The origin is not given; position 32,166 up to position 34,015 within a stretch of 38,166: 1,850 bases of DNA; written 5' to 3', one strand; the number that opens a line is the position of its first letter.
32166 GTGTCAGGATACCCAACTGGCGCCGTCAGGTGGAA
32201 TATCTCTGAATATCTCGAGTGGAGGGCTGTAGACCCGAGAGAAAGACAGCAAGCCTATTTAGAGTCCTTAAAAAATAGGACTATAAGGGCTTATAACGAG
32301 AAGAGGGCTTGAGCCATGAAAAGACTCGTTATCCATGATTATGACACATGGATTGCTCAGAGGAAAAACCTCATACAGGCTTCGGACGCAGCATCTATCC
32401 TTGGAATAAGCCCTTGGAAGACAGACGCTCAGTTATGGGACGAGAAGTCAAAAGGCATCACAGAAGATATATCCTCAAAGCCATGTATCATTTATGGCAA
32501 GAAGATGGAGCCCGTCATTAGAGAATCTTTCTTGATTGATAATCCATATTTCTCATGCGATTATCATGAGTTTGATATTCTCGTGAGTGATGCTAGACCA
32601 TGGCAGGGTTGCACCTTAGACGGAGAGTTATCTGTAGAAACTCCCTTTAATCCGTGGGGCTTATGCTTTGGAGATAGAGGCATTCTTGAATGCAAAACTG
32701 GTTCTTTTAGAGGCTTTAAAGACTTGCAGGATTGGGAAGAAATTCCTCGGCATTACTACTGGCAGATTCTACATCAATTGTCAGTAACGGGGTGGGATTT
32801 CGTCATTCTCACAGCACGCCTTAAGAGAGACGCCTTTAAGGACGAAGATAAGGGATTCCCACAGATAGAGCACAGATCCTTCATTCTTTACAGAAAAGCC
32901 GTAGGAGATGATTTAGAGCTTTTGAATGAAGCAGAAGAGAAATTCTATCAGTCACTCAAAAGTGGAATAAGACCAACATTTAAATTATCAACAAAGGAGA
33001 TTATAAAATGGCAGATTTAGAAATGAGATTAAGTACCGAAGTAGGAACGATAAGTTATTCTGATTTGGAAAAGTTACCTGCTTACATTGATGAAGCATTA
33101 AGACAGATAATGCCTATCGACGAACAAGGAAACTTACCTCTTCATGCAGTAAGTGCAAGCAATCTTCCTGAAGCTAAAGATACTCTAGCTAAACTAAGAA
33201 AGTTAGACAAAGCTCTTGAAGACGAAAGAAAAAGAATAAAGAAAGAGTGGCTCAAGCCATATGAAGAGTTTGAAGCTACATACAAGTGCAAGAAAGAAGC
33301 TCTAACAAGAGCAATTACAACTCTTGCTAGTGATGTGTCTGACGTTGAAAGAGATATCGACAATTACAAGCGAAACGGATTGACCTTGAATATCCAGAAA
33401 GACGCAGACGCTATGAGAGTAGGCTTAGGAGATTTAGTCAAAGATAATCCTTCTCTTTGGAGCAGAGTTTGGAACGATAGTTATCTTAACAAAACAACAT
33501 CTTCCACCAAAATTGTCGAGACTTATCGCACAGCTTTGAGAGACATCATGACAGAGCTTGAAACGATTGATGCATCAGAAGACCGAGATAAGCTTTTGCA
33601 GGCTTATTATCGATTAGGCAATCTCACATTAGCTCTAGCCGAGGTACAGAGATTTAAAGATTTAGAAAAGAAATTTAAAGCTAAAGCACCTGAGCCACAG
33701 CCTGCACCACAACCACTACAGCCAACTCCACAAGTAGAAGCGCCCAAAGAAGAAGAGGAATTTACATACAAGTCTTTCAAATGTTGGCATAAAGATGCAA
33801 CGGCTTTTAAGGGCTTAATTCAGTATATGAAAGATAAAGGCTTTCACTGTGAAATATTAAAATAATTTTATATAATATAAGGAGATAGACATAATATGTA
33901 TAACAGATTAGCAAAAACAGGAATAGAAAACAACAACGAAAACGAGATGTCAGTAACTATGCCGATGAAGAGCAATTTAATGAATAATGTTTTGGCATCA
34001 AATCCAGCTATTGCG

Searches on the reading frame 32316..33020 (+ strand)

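Call 35: search_protein_families(library=pfam, proteins=[window:32316-33020:+], max_evalue=0.001)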
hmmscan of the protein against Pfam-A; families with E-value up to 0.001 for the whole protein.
window:32316-33020:+ (234 aa): 1 family
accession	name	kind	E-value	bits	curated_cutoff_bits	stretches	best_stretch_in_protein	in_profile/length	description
PF09588.16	YqaJ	-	7.7e-23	81.9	22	1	12-160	2-149/150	YqaJ-like viral recombinase domain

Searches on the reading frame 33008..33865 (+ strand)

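Call 35: search_protein_families(library=pfam, proteins=[window:33008-33865:+], max_evalue=0.001)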
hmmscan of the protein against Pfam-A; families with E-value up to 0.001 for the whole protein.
window:33008-33865:+ (285 aa): 1 family
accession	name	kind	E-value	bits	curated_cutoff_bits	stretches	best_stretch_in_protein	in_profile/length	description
PF07083.16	DUF1351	-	2.1e-18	67.3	27.8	1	47-190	33-167/210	Protein of unknown function (DUF1351)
